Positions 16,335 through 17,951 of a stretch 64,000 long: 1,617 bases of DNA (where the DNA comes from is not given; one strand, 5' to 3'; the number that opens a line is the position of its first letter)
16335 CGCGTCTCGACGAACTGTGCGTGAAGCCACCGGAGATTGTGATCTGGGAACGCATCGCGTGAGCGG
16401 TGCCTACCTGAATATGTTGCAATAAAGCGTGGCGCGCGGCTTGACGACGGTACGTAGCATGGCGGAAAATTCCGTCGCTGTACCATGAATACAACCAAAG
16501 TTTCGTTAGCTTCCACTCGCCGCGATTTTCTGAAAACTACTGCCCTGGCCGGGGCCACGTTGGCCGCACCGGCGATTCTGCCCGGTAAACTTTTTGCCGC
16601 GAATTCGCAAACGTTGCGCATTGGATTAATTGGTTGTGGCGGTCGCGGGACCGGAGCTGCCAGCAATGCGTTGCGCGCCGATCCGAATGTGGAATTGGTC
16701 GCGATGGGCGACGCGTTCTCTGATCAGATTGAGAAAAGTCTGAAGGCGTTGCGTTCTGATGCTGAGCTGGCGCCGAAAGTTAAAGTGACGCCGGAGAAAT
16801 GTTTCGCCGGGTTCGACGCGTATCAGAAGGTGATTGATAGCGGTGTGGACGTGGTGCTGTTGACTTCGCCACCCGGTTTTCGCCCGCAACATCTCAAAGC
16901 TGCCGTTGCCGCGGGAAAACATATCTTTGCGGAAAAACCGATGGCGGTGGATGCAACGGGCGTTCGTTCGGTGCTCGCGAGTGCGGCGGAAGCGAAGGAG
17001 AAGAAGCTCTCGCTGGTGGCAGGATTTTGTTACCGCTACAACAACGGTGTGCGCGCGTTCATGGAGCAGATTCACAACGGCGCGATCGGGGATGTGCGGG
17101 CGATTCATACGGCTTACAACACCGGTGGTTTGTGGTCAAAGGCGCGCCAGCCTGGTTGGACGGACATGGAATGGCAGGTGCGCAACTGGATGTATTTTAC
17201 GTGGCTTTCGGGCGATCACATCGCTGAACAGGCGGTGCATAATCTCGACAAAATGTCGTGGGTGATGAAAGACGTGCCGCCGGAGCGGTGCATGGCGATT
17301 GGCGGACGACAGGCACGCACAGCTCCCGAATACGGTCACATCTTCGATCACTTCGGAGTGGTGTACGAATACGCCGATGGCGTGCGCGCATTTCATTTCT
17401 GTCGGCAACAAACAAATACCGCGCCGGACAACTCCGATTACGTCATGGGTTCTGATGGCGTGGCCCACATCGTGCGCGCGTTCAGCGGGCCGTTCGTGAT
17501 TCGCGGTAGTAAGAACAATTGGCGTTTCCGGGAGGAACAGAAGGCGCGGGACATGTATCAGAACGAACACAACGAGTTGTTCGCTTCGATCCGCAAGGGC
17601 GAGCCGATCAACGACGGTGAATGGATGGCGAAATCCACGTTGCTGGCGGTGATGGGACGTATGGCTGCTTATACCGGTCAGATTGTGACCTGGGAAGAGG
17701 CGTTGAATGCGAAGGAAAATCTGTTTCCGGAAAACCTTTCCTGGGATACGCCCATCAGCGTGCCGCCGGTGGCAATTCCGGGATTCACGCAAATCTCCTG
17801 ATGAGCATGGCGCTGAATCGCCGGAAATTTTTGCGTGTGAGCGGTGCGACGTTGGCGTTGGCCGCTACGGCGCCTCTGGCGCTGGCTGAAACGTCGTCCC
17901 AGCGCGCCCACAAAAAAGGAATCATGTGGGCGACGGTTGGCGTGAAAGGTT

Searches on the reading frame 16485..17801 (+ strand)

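Call 42: search_protein_families(library=pfam, proteins=[window:16485-17801:+], max_evalue=0.0001)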
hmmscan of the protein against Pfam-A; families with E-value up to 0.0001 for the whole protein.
window:16485-17801:+ (438 aa): 2 families
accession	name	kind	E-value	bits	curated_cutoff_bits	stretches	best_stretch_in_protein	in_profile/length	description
PF01408.29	GFO_IDH_MocA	-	1.1e-12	49.1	24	1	44-172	1-114/120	Oxidoreductase family, NAD-binding Rossmann fold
PF22725.1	GFO_IDH_MocA_C3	-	7.8e-09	36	27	1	190-326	2-122/124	GFO/IDH/MocA C-terminal domain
